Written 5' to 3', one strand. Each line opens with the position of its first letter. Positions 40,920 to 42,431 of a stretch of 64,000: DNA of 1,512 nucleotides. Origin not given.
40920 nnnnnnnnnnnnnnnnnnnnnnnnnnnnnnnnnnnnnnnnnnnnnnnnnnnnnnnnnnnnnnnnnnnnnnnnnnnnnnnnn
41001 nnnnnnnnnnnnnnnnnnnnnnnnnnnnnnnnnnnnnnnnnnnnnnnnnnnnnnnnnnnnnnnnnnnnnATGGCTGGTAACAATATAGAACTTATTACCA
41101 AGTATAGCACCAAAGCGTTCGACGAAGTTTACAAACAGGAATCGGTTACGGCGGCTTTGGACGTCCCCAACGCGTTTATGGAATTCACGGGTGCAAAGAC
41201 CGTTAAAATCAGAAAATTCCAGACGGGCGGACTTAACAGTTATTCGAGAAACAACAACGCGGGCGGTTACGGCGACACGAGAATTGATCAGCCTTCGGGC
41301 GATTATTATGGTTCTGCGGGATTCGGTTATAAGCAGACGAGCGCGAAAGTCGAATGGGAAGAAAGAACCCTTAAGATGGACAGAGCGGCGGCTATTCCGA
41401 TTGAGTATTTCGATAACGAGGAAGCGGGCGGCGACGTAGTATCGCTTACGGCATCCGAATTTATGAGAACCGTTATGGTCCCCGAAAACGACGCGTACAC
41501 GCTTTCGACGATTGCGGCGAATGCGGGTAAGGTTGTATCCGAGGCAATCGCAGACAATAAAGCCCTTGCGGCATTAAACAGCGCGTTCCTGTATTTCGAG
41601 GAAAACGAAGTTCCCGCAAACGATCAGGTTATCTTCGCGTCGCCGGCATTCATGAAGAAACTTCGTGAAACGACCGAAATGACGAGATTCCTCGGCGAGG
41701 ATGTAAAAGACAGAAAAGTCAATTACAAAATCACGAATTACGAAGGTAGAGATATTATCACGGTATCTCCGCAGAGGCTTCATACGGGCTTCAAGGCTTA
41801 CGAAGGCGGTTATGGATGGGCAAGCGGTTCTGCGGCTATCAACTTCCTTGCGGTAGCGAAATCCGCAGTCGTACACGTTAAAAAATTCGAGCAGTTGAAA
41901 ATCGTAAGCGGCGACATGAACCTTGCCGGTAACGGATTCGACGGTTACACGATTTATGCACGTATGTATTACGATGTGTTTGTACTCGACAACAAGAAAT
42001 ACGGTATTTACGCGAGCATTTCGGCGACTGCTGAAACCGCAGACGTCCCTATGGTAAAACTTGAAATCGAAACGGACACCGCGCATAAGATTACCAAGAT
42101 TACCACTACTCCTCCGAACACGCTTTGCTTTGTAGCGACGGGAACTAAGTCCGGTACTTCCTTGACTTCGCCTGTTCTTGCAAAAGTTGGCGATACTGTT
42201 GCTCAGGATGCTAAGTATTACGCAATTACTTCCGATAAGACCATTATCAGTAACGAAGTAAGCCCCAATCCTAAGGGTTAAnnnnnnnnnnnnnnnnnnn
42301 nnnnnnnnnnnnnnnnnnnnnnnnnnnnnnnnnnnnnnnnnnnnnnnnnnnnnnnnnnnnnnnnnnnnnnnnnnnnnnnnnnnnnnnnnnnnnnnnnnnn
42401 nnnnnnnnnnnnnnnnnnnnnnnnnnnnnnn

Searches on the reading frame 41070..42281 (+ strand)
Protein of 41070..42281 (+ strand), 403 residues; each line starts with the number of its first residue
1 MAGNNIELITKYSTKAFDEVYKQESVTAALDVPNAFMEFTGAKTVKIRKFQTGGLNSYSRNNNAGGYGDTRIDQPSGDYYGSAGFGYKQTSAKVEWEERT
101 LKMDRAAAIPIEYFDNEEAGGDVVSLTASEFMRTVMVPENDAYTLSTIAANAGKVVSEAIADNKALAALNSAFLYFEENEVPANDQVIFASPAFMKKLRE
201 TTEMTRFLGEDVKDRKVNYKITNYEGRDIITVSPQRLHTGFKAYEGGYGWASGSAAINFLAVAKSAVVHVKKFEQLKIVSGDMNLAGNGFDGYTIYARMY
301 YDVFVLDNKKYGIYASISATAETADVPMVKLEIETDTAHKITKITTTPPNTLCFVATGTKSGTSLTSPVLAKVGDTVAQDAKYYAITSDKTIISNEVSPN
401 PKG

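Call 11: search_protein_families(library=phrogs, max_evalue=0.01, proteins=[window:41070-42281:+])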
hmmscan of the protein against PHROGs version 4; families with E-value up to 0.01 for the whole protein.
window:41070-42281:+ (403 aa): 1 family
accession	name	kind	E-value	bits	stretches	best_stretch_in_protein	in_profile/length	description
phrog_422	-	head and packaging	8.1e-55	187.4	2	82-320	59-295/297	major head protein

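Call 12: search_protein_families(library=pfam, max_evalue=0.01, proteins=[window:41070-42281:+])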
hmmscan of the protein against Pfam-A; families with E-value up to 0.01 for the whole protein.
window:41070-42281:+ (403 aa): 0 families

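Call 17: search_dna_similar(query=window:41070-42281:+, collection=phages, mode=protein, max_rows=15)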
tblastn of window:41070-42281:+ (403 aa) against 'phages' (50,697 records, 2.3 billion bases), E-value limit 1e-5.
Records with a match: 91; places in all: 91; records where one place covers at least 80% of the query: 1.
Best place of each record, by identity: <60% 91.
By first word of the organism name: Streptococcus 23; Bacillus 19; Listeria 15; Clostridium 6; Lactobacillus 5; Bacteriophage 4; Stenotrophomonas 3; Caudoviricetes 2; Eggerthella 2; Oenococcus 2; and 9 more.
By host as written in the record: - 15; Listeria monocytogenes 12; Bacillus cereus 4; Listeria 3; Bacillus thuringiensis subsp. tenebrionis YBT-1765 2; Methanomassiliicoccales 2; Eggerthella lenta DSM 15644 2; Bacillus thuringiensis 4B1 2; and 44 more.
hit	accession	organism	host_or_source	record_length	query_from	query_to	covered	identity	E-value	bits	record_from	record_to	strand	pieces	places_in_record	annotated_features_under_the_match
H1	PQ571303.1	Ruminococcus phage RG-TP1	Mediterraneibacter gnavus (Ruminococcus ...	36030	4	314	77%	28.4%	1e-10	69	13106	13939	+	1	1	major head protein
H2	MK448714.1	Streptococcus phage Javan241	Streptococcus gordonii FSS8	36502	5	316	77%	28.0%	6e-12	74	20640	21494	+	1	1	main capsid protein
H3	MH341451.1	Listeria phage PSU-VKH-LP019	Listeria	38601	6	316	77%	27.7%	4e-11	71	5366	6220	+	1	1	main capsid protein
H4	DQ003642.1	Listeria phage A006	Listeria monocytogenes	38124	6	316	77%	27.4%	6e-11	71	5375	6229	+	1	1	cps: Cps | cps: mature Cps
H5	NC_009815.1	Listeria phage A006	Listeria monocytogenes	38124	6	316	77%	27.4%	6e-11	71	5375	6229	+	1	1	cps: major head protein (x2)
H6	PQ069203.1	Bacillus phage C30-2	Bacillus sp. C30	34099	3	322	79%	26.4%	7e-6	54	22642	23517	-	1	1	record has no annotation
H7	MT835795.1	Bacteriophage sp.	human fecal samples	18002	9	314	76%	27.4%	1e-11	73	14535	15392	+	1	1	record has no annotation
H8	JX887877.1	Bacillus phage vB_BtS_BMBtp2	Bacillus thuringiensis subsp. ...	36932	6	315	77%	26.9%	2e-12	75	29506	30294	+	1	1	hypothetical protein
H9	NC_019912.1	Bacillus phage vB_BtS_BMBtp2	Bacillus thuringiensis subsp. ...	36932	6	315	77%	26.9%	2e-12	75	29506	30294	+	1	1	major head protein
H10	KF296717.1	Bacillus phage proCM3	Bacillus thuringiensis strain YM-03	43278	6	315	77%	26.9%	2e-12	75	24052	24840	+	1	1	hypothetical protein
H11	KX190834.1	Bacillus phage BMBtpLA3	Bacillus thuringiensis BGSC 4AE1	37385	6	315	77%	26.9%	3e-12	75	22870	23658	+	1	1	major capsid protein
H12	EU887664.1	Bacillus phage TP21-L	-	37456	6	315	77%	26.9%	3e-12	75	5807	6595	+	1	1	gp7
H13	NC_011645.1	Bacillus phage TP21-L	-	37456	6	315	77%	26.9%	3e-12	75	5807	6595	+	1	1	major head protein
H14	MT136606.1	Bacillus phage vB_BceS_KLEB30-3S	Bacillus cereus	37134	6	315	77%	26.9%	5e-12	74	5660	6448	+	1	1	major capsid protein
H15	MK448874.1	Streptococcus phage Javan206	Streptococcus equinus JB1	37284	5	325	80%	25.7%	2e-9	65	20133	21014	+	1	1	main capsid protein | hypothetical protein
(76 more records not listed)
